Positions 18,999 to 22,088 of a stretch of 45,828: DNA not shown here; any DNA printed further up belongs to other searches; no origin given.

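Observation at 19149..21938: P-type ATPase homologue with every catalytic signature mutated (DKTGT to PMTGV, TGD to TGE, GDGVND to SGALAD)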

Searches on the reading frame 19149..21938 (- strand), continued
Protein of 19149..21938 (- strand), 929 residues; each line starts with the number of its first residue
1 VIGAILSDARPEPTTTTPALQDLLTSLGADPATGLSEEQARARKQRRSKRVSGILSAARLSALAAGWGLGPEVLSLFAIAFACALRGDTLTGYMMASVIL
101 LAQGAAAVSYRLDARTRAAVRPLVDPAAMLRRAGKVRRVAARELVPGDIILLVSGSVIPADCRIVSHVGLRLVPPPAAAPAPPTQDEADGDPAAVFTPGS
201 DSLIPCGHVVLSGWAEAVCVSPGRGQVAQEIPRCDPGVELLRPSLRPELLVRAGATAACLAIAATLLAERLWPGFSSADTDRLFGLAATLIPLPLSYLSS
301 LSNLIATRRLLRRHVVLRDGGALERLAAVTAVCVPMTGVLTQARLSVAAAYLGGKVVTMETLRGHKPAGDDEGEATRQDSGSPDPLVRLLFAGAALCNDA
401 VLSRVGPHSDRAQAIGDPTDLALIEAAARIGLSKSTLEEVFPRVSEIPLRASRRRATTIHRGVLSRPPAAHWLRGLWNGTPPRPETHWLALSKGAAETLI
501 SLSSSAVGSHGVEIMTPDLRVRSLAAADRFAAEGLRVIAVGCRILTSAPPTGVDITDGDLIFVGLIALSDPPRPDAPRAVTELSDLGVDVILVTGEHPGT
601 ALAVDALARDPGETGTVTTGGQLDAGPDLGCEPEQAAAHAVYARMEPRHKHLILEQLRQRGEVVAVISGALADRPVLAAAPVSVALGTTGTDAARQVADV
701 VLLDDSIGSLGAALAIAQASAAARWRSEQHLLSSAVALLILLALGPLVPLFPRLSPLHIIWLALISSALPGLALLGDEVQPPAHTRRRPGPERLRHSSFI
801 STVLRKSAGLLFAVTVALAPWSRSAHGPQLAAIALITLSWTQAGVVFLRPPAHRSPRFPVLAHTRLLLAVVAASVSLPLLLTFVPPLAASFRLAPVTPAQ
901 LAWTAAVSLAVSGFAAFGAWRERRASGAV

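Call 34: predict_structure(alignment_id=A1)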
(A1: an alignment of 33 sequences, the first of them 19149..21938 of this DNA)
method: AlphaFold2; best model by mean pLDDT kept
length: 929 residues; sequences in the alignment: 33
mean_pLDDT: 72.9   pTM: 0.75
mean pLDDT of the five models: 72.9, 71.9, 70.1, 69.7, 64.7
residues with pLDDT >= 90: 110; 70-90: 485; 50-70: 205; < 50: 129
segments of 3 or more residues with pLDDT < 50: 1-16, 177-195, 197-200, 224-259, 261-266, 365-380, 628-630, 783-787, 789-796, 854-858, 927-929
pLDDT, mean of each block of 10 residues (from residue 1): 37 51 85 87 77 55 53 68 76 74 68 68 72 83 86 81 80 56 28 45 74 82 46 32 37 48 49 54 56 67 82 82 85 88 90 87 50 38 77 88 66 77 88 84 81 81 61 63 66 92 89 91 95 93 81 69 95 89 86 90 83 71 66 69 87 87 89 83 84 78 89 87 78 74 67 73 78 69 48 51 68 71 73 87 78 50 74 88 87 88 88 79 59
secondary structure, 60 per line:
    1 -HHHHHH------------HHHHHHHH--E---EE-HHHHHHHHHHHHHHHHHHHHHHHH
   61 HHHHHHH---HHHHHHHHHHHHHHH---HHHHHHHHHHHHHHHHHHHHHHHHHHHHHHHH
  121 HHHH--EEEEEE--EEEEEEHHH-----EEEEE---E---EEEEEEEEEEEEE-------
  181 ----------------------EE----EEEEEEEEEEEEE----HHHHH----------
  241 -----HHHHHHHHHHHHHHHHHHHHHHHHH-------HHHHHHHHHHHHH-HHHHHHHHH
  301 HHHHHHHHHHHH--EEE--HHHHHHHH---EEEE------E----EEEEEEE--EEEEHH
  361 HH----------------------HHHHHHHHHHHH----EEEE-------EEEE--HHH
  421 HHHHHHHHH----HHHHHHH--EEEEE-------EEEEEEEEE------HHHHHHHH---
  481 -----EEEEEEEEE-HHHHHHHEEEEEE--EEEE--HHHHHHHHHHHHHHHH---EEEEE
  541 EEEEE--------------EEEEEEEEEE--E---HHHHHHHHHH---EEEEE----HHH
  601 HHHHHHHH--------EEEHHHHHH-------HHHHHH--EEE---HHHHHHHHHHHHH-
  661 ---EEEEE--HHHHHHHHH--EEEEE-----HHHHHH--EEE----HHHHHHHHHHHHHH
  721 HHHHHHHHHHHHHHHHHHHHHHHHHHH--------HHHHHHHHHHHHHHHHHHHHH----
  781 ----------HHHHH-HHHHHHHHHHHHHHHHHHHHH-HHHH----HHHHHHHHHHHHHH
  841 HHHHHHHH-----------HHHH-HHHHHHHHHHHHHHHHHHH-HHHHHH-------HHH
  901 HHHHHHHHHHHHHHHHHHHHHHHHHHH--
elements in order (helices of 4 or more, strands of 3 or more residues): H2-7 H20-27 H37-67 H71-85 H89-124 E127-132 E135-140 E149-153 E161-173 E209-221 H226-230 H246-270 H278-290 H292-312 E315-317 H320-327 E331-334 E346-352 E355-358 H359-362 H385-396 E401-404 E412-415 H418-429 H434-440 E443-447 E455-463 H470-477 E486-494 H496-502 E503-508 E511-514 H517-532 E536-545 E560-569 H576-585 E589-593 H598-608 E617-619 H620-625 H633-638 E641-643 H647-659 E664-668 H671-679 E682-686 H692-697 E700-702 H707-747 H756-776 H791-795 H797-817 H819-822 H827-848 H860-863 H865-883 H885-890 H898-927
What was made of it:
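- AF2 model has pLDDT 72.9 and pTM 0.75, with 10 TM helices (call 34).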

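Call 38: fold_search(model_id=the predicted structure, library=pdb)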
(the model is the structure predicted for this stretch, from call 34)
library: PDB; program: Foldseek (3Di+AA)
matches with E <= 10: 471; with E <= 0.001: 271
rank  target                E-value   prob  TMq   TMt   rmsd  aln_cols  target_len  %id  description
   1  9kcj_A                3.8e-43  1.00  0.76  0.72   6.4      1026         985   18  Cryo-EM structure of human sodium pump E1003 in (3Na+)E1-AMPPCP state (released 2025-11-12)
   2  7yai_A                1.5e-42  1.00  0.75  0.79   5.9       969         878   20  CryoEM structure of SPCA1a in E1-Ca-AMPPCP state subclass 3 (released 2023-03-22)
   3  8jfz_A                6.7e-42  1.00  0.68  0.65   8.1      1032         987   20  Cryo-EM structure of Na+,K+-ATPase in the E1.Mg2+ state. (released 2023-08-09)
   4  8d3u_A                1.0e-41  1.00  0.77  0.74   6.3      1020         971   18  Human alpha3 Na+/K+-ATPase in its Na+-occluded state (released 2022-09-21)
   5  9kcg_A                1.7e-41  1.00  0.77  0.73   6.4      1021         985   18  Cryo-EM structure of human sodium pump WT in (3Na+)E1-AMPPCP state (released 2025-11-12)
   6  7bt2                  2.1e-41  1.00  0.73  0.69   7.0      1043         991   20  Crystal structure of the SERCA2a in the E2.ATP state (released 2020-07-15)
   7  8jbk_A                2.6e-41  1.00  0.68  0.64   7.4      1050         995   18  Crystal structure of Na+,K+-ATPase in the E1.3Na+ state (released 2023-08-09)
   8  7yag_A                3.7e-41  1.00  0.75  0.79   5.5       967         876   21  CryoEM structure of SPCA1a in E1-Ca-AMPPCP state subclass 1 (released 2023-03-22)
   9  9vj0_A                1.4e-40  1.00  0.71  0.67   7.2      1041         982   20  Cryo-EM structure of Na+,K+-ATPase that forms a cation channel with palytoxin (ATP form) (released 2025-10-01)
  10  4y3u_A                1.5e-40  1.00  0.66  0.64   8.3      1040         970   20  The structure of phospholamban bound to the calcium pump SERCA1a (released 2015-02-25)
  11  7yaj_A                1.9e-40  1.00  0.76  0.80   5.5       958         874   21  CryoEM structure of SPCA1a in E1-Mn-AMPPCP state subclass 1 (released 2023-03-22)
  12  5zmw                  2.2e-40  1.00  0.68  0.63  10.1      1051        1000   19  Crystal structure of the E309Q mutant of SR Ca2+-ATPase in E2(TG) (released 2019-04-03)
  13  4h1w_A                2.5e-40  1.00  0.68  0.65   8.0      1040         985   20  E1 structure of the (SR) Ca2+-ATPase in complex with Sarcolipin (released 2013-03-06)
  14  4kyt_A                2.7e-40  1.00  0.68  0.65   8.4      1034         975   20  The structure of superinhibitory phospholamban bound to the calcium pump SERCA1a (released 2013-09-04)
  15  4hqj_C                2.8e-40  1.00  0.77  0.72   6.4      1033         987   19  Crystal structure of Na+,K+-ATPase in the Na+-bound state (released 2013-10-02)
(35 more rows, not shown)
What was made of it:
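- On P-type ATPase superfamily (as homologue / fold): Foldseek TM-scores are 0.75-0.80 (call 38).
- Foldseek TM-scores are 0.75-0.80 to SPCA1, Na,K-ATPase and SERCA in E1-ATP-type states (call 38). P-type pumps can be turned into channels, for example the palytoxin-bound Na,K-ATPase structure listed in call 38.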

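Call 42: find_related_loci(query=window:19149-21938:-, collection=metagenome_contigs, flank=10000)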
Query window:19149-21938:- (929 aa) in metagenome_contigs; peptide patterns used: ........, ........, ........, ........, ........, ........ (x = any residue, [..] = any of these).
193 stretches matched a pattern; 2 encode a relative of the query (tblastn E <= 1e-3); 2 distinct loci.
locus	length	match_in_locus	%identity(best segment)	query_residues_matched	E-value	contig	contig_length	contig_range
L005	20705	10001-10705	31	525-783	2e-20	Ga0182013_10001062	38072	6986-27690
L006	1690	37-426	27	562-720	3e-10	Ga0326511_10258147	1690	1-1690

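Call 44: list_cluster_members(proteins=[P0001, P0135, P0163, P0182, P0180, P0221, P0224, P0147, P0205])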
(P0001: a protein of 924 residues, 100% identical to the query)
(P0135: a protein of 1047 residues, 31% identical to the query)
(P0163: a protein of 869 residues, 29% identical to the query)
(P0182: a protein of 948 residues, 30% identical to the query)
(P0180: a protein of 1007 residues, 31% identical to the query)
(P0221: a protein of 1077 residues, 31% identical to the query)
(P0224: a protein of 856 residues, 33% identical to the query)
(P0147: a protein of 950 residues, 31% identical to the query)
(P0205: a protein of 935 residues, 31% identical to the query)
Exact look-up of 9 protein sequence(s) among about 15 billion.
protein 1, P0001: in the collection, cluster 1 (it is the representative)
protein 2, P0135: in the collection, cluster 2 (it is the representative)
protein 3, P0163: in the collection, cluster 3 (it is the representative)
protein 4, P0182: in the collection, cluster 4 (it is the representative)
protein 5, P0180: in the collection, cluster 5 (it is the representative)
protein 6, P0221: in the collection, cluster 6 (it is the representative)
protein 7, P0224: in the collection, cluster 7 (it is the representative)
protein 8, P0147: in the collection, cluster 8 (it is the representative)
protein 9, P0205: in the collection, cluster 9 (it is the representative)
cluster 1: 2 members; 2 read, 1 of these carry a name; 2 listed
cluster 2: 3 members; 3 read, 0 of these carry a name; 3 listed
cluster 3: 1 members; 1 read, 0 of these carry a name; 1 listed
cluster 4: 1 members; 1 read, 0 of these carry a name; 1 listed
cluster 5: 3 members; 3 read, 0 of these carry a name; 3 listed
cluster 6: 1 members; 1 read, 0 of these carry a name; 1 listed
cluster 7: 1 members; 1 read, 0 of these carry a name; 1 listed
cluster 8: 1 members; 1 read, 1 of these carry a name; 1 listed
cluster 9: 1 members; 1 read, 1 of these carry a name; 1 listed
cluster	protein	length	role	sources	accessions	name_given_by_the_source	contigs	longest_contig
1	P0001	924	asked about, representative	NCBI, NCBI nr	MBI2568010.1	MAG: cation-transporting P-type ATPase [Candidatus Schekmanbacteria bacterium] | cation-transporting P-type ATPase [Candidatus Schekmanbacteria bacterium]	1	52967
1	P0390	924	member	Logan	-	-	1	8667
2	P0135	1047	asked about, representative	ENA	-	-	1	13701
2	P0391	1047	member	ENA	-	-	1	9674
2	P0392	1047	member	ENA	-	-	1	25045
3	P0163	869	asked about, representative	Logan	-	-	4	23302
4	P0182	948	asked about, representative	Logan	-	-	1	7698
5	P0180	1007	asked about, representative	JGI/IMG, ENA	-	-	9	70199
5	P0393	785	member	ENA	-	-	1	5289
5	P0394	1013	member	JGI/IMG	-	-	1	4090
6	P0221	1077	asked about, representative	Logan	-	-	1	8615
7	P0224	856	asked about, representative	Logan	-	-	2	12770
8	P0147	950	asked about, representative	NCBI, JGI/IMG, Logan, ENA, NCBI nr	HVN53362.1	MAG TPA: cation-translocating P-type ATPase [Anaerolineaceae bacterium] | cation-translocating P-type ATPase [Anaerolineaceae bacterium]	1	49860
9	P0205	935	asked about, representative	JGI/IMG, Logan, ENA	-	Ca2+-transporting ATPase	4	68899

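Call 46: find_encoding_contigs(protein=P0390, flank=10000, max_places=6)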
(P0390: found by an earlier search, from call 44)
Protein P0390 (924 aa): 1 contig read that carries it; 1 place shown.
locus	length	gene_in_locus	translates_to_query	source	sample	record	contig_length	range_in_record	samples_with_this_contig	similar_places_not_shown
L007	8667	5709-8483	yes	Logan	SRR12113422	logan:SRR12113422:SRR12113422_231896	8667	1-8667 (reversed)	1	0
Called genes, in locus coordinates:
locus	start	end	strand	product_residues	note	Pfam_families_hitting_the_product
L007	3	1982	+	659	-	?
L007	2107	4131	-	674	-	-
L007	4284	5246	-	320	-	PF12974:Phosphonate-bd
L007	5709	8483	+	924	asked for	PF00122:E1-E2_ATPase, PF13246:Cation_ATPase, PF00702:Hydrolase (weak), PF00689:Cation_ATPase_C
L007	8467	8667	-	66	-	?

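Call 52: find_homologous_proteins(query=A2, max_evalue=1e-20)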
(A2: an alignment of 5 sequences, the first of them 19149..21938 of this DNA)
Query A2 (5 sequences) (929 aa, profile of the alignment): 1224 proteins with E <= 1e-20 among 8000 candidates; the best 120 are listed.
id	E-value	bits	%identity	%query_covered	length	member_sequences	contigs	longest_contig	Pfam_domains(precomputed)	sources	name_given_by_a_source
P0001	0.0e+0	1218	100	99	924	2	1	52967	PF00702.33,PF13246.13,PF00689.27,PF00122.26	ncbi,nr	ncbi:MAG: cation-transporting P-type ATPase [Candidatus Schekmanbacteria bacterium]|nr:cation-transp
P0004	0.0e+0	1057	31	97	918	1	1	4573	PF00702.33,PF13246.13,PF00689.27,PF00690.32,PF00122.26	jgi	jgi:Ca2+-transporting ATPase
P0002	0.0e+0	1050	32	97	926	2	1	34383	PF00702.33,PF13246.13,PF00689.27,PF08282.19,PF00690.32,PF00122.26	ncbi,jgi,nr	ncbi:MAG: cation-translocating P-type ATPase [Chloroflexi bacterium]|nr:cation-translocating P-type 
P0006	0.0e+0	1043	30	88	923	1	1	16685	PF00702.33,PF13246.13,PF00689.27,PF08282.19,PF00690.32,PF00122.26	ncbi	-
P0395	0.0e+0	1036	28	75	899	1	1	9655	PF00702.33,PF13246.13,PF00689.27,PF00690.32,PF00122.26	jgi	jgi:P-type Ca2+ transporter type 2C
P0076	0.0e+0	1032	27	96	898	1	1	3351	PF00702.33,PF13246.13,PF00689.27,PF00690.32,PF00122.26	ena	-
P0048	0.0e+0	1029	30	97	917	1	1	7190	PF00702.33,PF13246.13,PF00689.27,PF00690.32,PF00122.26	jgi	jgi:P-type Ca2+ transporter type 2C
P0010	0.0e+0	1027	31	96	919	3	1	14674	PF00702.33,PF13246.13,PF00689.27,PF08282.19,PF00690.32,PF00122.26,PF12710.14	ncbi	-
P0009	0.0e+0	1026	32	88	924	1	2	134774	PF00702.33,PF13246.13,PF00689.27,PF08282.19,PF00690.32,PF00122.26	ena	-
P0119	0.0e+0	1026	31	69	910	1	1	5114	PF00702.33,PF13246.13,PF00689.27,PF00690.32,PF00122.26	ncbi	-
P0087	0.0e+0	1022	29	74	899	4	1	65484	PF00702.33,PF13246.13,PF00689.27,PF00690.32,PF00122.26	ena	-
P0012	0.0e+0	1021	30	97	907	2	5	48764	PF00702.33,PF13246.13,PF00689.27,PF00690.32,PF00122.26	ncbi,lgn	ncbi:MAG: cation-translocating P-type ATPase [Anaerolineae bacterium]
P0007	0.0e+0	1020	30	92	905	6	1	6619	PF00702.33,PF13246.13,PF00689.27,PF08282.19,PF00690.32,PF00122.26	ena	-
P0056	0.0e+0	1020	30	95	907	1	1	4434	PF00702.33,PF13246.13,PF00689.27,PF08282.19,PF00690.32,PF00122.26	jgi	-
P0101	0.0e+0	1020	31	65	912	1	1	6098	PF00702.33,PF13246.13,PF00689.27,PF00690.32,PF00122.26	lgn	-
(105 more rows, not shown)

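Call 60: find_encoding_contigs(protein=P0180, flank=8000, max_places=3)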
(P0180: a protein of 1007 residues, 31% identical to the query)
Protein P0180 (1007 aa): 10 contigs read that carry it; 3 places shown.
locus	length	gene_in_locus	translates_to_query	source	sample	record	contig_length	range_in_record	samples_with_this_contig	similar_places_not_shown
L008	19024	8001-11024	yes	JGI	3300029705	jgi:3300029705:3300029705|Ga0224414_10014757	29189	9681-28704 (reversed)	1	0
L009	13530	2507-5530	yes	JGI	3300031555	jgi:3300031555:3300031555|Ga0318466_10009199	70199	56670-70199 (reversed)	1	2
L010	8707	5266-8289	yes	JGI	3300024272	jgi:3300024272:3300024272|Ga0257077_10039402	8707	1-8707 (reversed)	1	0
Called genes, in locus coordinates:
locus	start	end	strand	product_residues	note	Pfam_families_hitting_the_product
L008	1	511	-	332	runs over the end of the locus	?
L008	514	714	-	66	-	-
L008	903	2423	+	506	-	PF19553:DUF6076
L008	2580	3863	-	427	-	PF00117:GATase (weak), PF02540:NAD_synthase (faint), PF00958:GMP_synt_C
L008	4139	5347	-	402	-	PF01548:DEDD_Tnp_IS110, PF02371:Transposase_20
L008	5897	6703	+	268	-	PF00696:AA_kinase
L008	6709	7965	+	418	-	PF00171:Aldedh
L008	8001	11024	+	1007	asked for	PF00690:Cation_ATPase_N, PF00122:E1-E2_ATPase, PF00702:Hydrolase, PF13246:Cation_ATPase, PF00689:Cation_ATPase_C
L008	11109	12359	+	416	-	PF04616:Glyco_hydro_43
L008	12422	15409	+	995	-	PF02837:Glyco_hydro_2_N, PF00703:Glyco_hydro_2, PF02836:Glyco_hydro_2_C, PF16353:LacZ_4, PF02929:Bgal_small_N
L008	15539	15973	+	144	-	PF07486:Hydrolase_2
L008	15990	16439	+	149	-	-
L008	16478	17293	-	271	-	PF02195:ParB_N, PF17762:HTH_ParB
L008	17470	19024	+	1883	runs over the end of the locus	PF10091:Glycoamylase, PF06165:GH94_b-supersand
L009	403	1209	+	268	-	PF00696:AA_kinase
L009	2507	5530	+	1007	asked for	PF00690:Cation_ATPase_N, PF00122:E1-E2_ATPase, PF00702:Hydrolase, PF13246:Cation_ATPase, PF00689:Cation_ATPase_C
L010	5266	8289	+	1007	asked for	PF00690:Cation_ATPase_N, PF00122:E1-E2_ATPase, PF00702:Hydrolase, PF13246:Cation_ATPase, PF00689:Cation_ATPase_C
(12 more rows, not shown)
